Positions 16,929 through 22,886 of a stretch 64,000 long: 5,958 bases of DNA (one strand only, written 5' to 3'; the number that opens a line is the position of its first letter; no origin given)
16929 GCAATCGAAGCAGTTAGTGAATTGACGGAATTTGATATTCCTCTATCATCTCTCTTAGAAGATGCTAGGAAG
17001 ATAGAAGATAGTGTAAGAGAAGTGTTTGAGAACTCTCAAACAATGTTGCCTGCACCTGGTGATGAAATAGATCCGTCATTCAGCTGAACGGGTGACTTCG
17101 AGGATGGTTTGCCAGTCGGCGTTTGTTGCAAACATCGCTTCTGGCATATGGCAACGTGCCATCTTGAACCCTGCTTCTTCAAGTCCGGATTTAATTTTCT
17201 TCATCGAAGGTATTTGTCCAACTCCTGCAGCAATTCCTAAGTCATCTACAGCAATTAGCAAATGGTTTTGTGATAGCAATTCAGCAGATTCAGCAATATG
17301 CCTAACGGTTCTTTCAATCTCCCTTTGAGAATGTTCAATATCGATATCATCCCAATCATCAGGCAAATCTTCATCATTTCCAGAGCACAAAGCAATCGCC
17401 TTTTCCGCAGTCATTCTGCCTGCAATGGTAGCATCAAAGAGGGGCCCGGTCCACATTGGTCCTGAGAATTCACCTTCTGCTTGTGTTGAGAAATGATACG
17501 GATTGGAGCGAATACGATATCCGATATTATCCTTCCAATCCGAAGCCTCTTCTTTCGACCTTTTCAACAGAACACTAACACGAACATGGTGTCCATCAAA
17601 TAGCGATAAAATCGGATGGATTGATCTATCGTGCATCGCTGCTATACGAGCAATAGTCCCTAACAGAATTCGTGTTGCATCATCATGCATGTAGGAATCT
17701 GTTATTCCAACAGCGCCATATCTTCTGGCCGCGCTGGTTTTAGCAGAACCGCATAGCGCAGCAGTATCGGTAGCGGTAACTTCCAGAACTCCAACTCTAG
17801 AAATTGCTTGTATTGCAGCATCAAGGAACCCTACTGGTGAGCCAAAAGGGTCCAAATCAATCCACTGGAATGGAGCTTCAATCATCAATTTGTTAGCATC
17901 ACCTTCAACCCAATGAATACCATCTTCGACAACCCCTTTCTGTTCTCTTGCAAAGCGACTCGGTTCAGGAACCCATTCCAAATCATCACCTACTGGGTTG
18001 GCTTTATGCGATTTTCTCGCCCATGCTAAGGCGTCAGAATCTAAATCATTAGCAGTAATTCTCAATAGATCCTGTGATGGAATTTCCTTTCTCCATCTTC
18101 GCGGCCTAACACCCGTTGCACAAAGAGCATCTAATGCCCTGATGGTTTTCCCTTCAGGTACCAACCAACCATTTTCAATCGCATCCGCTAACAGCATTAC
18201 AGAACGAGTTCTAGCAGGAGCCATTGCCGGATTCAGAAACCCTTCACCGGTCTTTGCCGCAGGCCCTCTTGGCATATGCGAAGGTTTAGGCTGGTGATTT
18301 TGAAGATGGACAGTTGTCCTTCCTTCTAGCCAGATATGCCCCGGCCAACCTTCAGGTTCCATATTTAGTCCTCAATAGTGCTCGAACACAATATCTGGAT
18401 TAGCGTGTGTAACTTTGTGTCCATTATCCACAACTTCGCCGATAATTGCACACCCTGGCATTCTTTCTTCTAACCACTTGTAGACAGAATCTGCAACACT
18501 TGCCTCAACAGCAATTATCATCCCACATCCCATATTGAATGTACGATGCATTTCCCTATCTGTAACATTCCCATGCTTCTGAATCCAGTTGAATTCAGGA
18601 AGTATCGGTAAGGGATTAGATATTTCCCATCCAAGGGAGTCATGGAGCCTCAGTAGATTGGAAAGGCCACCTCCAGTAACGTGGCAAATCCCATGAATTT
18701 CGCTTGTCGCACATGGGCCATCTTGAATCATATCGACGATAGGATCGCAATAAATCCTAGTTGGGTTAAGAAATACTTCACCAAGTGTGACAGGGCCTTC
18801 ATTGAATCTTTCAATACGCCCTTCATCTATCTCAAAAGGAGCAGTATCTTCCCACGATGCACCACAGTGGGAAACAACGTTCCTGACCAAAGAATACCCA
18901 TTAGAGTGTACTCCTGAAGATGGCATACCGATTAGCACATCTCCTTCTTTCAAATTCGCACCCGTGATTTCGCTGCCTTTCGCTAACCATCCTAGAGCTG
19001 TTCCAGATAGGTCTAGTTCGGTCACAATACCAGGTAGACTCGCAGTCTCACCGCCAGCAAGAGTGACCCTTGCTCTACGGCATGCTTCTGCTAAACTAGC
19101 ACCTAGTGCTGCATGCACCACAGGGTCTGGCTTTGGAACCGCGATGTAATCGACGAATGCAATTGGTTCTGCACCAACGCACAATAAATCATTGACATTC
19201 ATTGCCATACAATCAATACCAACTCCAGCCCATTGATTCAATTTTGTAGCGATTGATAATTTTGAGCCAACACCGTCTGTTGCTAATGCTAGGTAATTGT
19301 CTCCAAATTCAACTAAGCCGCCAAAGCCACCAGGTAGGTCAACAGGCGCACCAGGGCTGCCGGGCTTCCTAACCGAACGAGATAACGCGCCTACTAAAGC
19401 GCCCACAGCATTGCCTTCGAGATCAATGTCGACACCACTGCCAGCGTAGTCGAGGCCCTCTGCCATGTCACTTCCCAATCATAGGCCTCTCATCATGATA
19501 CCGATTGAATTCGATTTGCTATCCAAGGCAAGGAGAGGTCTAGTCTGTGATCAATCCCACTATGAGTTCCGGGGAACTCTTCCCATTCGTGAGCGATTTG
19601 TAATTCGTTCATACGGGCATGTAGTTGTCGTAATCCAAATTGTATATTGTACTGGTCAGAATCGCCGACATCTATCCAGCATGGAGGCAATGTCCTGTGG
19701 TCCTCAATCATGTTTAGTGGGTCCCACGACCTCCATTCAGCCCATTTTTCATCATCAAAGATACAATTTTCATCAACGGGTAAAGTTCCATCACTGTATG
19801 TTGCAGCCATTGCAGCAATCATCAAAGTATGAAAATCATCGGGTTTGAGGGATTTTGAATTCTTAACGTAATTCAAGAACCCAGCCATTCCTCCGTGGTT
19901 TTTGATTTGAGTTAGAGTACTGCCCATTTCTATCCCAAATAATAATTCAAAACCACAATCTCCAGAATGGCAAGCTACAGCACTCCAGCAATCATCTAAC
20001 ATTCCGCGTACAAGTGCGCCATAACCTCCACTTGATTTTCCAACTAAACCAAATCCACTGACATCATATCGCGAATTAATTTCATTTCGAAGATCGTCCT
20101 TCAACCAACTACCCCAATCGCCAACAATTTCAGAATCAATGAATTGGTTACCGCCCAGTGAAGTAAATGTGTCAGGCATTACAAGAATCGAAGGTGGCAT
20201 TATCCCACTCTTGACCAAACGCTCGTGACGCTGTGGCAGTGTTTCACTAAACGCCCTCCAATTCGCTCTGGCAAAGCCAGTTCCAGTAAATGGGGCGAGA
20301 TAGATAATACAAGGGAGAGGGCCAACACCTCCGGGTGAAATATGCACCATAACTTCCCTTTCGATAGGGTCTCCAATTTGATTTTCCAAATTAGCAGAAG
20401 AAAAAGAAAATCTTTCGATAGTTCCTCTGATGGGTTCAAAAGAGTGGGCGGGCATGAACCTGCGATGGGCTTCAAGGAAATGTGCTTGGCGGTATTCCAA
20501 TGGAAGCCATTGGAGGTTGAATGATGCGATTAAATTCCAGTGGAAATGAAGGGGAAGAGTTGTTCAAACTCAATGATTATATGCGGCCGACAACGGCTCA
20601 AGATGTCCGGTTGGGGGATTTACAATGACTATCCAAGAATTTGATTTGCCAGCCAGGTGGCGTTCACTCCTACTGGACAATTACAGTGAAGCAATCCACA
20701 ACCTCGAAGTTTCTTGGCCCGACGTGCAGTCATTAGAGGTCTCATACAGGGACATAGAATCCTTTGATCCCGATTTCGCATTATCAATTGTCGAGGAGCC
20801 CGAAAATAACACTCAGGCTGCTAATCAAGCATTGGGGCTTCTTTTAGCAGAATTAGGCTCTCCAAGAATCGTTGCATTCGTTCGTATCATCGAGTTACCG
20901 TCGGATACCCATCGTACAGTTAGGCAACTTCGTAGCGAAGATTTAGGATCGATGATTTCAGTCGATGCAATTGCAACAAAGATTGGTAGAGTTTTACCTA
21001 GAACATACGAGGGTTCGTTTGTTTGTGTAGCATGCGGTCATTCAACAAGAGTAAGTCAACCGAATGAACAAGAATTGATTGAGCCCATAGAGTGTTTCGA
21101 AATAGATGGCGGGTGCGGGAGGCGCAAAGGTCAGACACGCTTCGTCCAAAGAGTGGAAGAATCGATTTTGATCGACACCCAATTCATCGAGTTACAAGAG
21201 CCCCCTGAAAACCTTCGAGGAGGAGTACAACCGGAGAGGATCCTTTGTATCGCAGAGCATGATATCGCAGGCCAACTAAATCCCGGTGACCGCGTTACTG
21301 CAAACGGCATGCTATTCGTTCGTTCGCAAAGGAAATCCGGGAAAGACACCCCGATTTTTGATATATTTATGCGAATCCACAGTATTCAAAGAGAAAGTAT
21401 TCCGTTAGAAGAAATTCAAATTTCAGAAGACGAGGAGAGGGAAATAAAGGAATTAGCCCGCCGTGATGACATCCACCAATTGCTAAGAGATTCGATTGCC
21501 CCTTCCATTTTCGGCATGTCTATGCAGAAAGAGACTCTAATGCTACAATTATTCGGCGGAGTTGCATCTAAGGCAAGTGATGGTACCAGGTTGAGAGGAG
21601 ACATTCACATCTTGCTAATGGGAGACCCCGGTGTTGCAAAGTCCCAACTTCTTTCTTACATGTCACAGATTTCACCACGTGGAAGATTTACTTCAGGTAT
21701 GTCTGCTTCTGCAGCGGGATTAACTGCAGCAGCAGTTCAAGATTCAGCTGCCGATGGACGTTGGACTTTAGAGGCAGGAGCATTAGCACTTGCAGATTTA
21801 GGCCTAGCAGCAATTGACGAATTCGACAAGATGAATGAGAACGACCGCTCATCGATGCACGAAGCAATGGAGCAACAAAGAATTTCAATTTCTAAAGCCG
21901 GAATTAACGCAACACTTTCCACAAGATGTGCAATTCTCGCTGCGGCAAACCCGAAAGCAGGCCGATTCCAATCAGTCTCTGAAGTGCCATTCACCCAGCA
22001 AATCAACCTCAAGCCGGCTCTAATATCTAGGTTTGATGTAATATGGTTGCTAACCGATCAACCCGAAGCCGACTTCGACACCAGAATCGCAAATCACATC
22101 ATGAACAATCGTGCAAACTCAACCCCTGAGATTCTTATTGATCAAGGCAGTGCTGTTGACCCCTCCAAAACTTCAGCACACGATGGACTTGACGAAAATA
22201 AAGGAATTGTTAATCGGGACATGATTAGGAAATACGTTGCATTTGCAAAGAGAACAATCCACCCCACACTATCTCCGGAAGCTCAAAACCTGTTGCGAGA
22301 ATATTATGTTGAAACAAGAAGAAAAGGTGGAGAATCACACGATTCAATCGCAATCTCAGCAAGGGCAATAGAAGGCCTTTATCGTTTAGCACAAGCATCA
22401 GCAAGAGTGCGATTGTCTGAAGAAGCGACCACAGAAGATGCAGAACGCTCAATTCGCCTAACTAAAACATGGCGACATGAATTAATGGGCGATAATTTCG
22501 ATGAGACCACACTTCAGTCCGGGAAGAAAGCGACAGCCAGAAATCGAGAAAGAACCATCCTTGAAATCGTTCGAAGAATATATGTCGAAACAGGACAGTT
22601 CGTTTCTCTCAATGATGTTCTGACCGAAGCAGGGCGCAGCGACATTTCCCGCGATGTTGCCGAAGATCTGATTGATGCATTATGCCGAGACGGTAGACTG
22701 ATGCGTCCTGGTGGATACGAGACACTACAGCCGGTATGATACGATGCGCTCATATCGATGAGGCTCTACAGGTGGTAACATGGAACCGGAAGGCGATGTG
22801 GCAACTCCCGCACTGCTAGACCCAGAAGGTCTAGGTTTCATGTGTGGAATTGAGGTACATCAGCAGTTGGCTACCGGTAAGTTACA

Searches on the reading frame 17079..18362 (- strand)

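Call 12: search_protein_families(library=pfam, proteins=[window:17079-18362:-], max_evalue=0.001)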
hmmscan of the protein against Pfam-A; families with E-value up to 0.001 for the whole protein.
window:17079-18362:- (428 aa): 1 family
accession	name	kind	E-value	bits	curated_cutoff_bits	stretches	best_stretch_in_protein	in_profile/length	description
PF02005.22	TRM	-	1.6e-57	195.8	27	1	37-424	16-375/376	N2,N2-dimethylguanosine tRNA methyltransferase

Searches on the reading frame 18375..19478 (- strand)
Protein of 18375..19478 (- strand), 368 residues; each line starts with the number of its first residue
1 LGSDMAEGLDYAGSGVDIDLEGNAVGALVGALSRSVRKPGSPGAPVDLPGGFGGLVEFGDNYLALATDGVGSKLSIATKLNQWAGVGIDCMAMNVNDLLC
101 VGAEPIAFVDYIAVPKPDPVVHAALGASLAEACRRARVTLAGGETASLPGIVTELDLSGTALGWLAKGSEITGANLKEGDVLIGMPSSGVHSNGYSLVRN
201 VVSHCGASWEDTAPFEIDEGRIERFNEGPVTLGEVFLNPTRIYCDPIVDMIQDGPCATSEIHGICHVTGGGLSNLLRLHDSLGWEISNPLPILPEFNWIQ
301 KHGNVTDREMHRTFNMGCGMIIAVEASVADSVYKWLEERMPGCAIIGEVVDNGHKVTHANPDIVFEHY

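Call 65: search_protein_families(library=pfam, proteins=[window:18375-19478:-], max_evalue=0.001)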
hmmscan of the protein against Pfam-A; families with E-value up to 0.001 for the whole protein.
window:18375-19478:- (368 aa): 2 families
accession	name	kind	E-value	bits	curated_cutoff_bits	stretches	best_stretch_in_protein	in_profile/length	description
PF00586.29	AIRS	-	9.4e-24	84.4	24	1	56-164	7-111/112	AIR synthase related protein, N-terminal domain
PF02769.27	AIRS_C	-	3.7e-23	82.8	23.1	1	177-356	1-152/156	AIR synthase related protein, C-terminal domain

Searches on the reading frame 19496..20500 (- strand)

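Call 65: search_protein_families(library=pfam, proteins=[window:19496-20500:-], max_evalue=0.001)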
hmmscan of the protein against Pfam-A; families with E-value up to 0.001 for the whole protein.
window:19496-20500:- (335 aa): 1 family
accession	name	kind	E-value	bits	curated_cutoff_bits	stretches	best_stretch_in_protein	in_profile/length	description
PF00756.26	Esterase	-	7.8e-05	23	22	1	129-318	94-240/251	Putative esterase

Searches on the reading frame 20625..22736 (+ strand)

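Call 11: search_protein_families(library=pfam, proteins=[window:20625-22736:+], max_evalue=0.001)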
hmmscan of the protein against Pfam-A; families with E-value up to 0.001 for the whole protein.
window:20625-22736:+ (704 aa): 7 families
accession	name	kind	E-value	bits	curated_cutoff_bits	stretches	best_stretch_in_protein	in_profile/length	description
PF00493.29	MCM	-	5.9e-88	294.2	23.3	1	271-495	2-223/224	MCM P-loop domain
PF17855.7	MCM_lid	-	3.1e-23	82.5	27.4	1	533-615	2-85/87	MCM AAA-lid domain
PF17207.9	MCM_OB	-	3e-21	75.9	24.8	1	99-231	2-123/126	MCM OB domain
PF01078.27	Mg_chelatase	-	2.3e-08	34.1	20.3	1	378-449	93-165/207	Magnesium chelatase, subunit ChlI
PF07726.17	AAA_3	-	1.6e-05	25.3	27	1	328-444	1-113/131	ATPase family associated with various cellular activities (AAA)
PF14551.11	MCM_N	-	6.9e-05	23.6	24.9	1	20-77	21-76/95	MCM N-terminal domain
PF07728.20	AAA_5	-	0.00013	22.4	22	1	328-449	1-126/139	AAA domain (dynein-related subfamily)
